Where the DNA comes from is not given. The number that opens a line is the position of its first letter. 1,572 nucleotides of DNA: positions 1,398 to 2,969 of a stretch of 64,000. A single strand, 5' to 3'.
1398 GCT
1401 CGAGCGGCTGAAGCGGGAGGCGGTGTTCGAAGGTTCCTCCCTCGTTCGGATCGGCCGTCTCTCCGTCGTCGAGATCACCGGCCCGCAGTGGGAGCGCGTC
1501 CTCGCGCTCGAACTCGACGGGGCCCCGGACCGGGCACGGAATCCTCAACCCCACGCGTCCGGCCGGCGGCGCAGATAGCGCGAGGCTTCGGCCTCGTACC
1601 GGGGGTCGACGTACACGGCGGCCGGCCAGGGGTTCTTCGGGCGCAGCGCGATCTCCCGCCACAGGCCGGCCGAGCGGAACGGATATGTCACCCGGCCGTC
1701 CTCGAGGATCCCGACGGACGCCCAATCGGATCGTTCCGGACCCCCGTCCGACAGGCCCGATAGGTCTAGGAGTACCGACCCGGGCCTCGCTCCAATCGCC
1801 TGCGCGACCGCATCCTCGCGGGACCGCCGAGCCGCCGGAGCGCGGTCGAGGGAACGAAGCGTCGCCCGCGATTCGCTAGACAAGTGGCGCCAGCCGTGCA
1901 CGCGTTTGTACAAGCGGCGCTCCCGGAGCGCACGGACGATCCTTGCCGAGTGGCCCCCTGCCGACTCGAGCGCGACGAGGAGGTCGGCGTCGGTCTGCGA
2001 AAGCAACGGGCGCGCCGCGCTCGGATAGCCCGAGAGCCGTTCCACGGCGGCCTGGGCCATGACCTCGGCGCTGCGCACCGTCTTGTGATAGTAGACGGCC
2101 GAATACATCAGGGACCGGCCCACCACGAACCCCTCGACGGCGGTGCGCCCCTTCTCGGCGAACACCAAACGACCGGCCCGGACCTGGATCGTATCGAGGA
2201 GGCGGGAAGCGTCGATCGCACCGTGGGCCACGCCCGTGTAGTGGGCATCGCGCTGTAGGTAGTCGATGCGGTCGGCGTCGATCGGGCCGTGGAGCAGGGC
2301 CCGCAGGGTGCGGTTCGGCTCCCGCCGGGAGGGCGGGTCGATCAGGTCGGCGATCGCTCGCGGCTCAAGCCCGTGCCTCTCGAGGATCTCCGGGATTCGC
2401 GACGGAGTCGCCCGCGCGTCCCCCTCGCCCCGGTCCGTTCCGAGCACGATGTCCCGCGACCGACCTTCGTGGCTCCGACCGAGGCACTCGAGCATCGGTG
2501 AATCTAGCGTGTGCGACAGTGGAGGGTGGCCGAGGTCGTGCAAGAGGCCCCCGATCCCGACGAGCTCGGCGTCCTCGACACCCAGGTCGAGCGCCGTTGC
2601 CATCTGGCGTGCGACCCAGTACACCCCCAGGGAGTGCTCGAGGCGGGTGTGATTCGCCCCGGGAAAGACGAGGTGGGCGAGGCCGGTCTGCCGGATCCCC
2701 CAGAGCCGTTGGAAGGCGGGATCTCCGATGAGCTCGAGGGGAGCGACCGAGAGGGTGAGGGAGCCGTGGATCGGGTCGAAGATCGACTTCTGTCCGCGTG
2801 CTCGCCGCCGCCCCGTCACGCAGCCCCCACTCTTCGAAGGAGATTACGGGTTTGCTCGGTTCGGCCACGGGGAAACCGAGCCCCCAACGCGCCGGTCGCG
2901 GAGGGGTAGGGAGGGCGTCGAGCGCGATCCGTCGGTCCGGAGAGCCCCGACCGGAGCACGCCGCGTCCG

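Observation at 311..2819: KaiC-like ATPase translationally coupled to an EVE (PUA-like modified-base reader) protein, divergent from an HD dNTPase-like gene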

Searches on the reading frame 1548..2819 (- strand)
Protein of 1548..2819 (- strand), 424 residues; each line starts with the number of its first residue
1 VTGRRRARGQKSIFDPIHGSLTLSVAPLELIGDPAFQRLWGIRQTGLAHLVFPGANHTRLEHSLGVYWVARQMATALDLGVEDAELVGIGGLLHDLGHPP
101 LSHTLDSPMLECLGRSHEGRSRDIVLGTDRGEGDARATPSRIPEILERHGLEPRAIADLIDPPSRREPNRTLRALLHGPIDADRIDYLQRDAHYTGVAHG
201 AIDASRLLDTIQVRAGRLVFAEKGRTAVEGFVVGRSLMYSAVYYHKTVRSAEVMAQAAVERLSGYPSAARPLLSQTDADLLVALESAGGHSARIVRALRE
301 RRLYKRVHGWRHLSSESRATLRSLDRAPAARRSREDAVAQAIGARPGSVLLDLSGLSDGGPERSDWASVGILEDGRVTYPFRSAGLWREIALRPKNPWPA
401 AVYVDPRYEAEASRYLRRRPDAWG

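Call 3: search_protein_families(library=pfam, proteins=[window:1548-2819:-], max_evalue=0.01)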
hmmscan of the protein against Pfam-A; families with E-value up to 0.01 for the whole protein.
window:1548-2819:- (424 aa): 3 families
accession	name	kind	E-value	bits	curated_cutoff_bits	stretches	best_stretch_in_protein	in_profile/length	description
PF19276.4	HD_assoc_2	-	2.2e-25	89.9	23.1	1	202-355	1-151/222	HD associated region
PF01966.28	HD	-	2.5e-10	41.1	22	1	59-190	1-115/116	HD domain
PF08668.18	HDOD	-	0.0016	18.4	22.9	1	60-121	96-155/196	HDOD domain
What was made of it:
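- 1545..2819 (-): SAMHD1/EF1143-type HD phosphohydrolase (HD + HD_assoc_2), 424 aa, convergent with EVE. Call 3.
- On SAMHD1/EF1143-type HD dNTPase (COG1078 type): PF01966 at 41 bits and PF19276 at 90 bits (call 3).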

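Call 4: search_protein_families(library=padloc, proteins=[window:1548-2819:-], max_evalue=0.01)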
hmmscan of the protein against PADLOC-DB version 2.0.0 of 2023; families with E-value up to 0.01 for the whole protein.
window:1548-2819:- (424 aa): 1 family
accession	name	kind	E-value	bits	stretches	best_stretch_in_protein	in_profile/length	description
PDLC02374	dGTPase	-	4.4e-10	37.5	1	55-113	71-126/395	-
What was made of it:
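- On Anti-phage dGTPase (NF041026 / PADLOC dGTPase): The PADLOC dGTPase model scores 37.5 bits on residues 55-113 only (call 4).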

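Call 5: search_protein_families(library=ncbifam, proteins=[window:1548-2819:-], max_evalue=0.01)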
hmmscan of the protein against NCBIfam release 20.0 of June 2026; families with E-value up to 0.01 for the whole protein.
window:1548-2819:- (424 aa): 10 families
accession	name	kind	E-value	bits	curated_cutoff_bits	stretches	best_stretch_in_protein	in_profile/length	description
NF002829.0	PRK03007.1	equivalog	8.7e-09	34.8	385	1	56-104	64-109/425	deoxyguanosinetriphosphate triphosphohydrolase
NF002327.0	PRK01286.1-2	equivalog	9.6e-08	31.5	393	1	57-121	74-137/345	deoxyguanosinetriphosphate triphosphohydrolase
TIGR01353.1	dGTP_triPase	subfamily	1.1e-07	31.8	152.35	1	55-104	35-92/389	dGTP triphosphohydrolase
NF002330.0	PRK01286.1-5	equivalog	1.3e-06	27.8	511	1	35-121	40-120/384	deoxyguanosinetriphosphate triphosphohydrolase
NF002326.0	PRK01286.1-1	equivalog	3.5e-06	26.6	390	1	57-113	67-120/379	deoxyguanosinetriphosphate triphosphohydrolase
NF002328.0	PRK01286.1-3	equivalog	4.1e-06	26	467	1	55-111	71-124/404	deoxyguanosinetriphosphate triphosphohydrolase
TIGR00277.1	HDIG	domain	0.00016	21.5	27.6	1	60-99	6-42/84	HDIG domain-containing metalloprotein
NF002205.0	PRK01096.1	equivalog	0.0037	16.4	439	0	57-104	60-120/444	deoxyguanosinetriphosphate triphosphohydrolase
NF041026.1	antiphage_dGTPase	exception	0.0041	16.3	400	1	57-104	51-106/425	anti-phage deoxyguanosine triphosphatase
NF002329.0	PRK01286.1-4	equivalog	0.0043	16.3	494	1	57-107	73-120/342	deoxyguanosinetriphosphate triphosphohydrolase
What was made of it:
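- On Anti-phage dGTPase (NF041026 / PADLOC dGTPase): NF041026 scores 16.3 bits against a cut-off of 400 (call 5).
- The anti-phage dGTPase model scores 16 bits against a cut-off of 400 (call 5).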

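Call 39: search_solved_structures(query=window:1548-2819:-, max_evalue=0.001)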
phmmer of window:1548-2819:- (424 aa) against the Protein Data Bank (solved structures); distinct sequences matched with E-value up to 0.001: 31.
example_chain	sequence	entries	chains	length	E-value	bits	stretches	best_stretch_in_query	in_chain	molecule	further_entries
2hek_A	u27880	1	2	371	1.7e-44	155.8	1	11-255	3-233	Hypothetical protein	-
2q14_A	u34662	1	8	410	1.1e-35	126.8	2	166-258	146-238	Phosphohydrolase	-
2o6i_A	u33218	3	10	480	3.9e-30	108.5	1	10-259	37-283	HD domain protein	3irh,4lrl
9mr6_A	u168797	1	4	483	1.2e-20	77.3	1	9-106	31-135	HD domain-containing protein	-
5ao1_A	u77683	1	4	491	3.9e-20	75.5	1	8-110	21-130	DEOXYNUCLEOSIDE TRIPHOSPHATE TRIPHOSPHOHYDROLASE SAMHD1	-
6u6z_A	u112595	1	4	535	9.9e-20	74.2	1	8-110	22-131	Deoxynucleoside triphosphate triphosphohydrolase SAMHD1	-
6tx0_A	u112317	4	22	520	1.6e-19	73.5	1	10-110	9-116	Deoxynucleoside triphosphate triphosphohydrolase SAMHD1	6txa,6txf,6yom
4bzc_A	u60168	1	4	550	1.8e-19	73.3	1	10-110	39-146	DEOXYNUCLEOSIDE TRIPHOSPHATE TRIPHOSPHOHYDROLASE SAMHD1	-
4q7h_A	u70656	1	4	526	2.1e-19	73.2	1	10-110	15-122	Deoxynucleoside triphosphate triphosphohydrolase SAMHD1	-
4mz7_A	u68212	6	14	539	2.2e-19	73.1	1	10-110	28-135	Deoxynucleoside triphosphate triphosphohydrolase SAMHD1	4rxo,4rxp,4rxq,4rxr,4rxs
6txc_A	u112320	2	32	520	2.2e-19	73.1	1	10-110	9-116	Deoxynucleoside triphosphate triphosphohydrolase SAMHD1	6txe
8gb1_A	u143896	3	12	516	2.4e-19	73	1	11-110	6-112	Deoxynucleoside triphosphate triphosphohydrolase SAMHD1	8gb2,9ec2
5ao3_A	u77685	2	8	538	2.5e-19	72.9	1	10-110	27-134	DEOXYNUCLEOSIDE TRIPHOSPHATE TRIPHOSPHOHYDROLASE SAMHD1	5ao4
5ao0_A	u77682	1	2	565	2.7e-19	72.8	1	10-110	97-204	DEOXYNUCLEOSIDE TRIPHOSPHATE TRIPHOSPHOHYDROLASE SAMHD1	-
5ao2_A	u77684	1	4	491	2.8e-19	72.8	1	8-110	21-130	DEOXYNUCLEOSIDE TRIPHOSPHATE TRIPHOSPHOHYDROLASE SAMHD1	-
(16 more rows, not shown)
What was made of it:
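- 1545..2819 (-): Call 39: 2HEK E 2e-44, EF1143 (2O6I) E 4e-30, SAMHD1 about E 1e-19.
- On SAMHD1/EF1143-type HD dNTPase (COG1078 type): 2HEK E 2e-44, EF1143 E 4e-30, SAMHD1 E 4e-20 (call 39).
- Closest known: SAMHD1 / EF1143 / Aq_1910 dNTP triphosphohydrolase-like HD proteins. Same: The best solved relatives are 2HEK, 2Q14, EF1143 and SAMHD1 (calls 3, 39).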
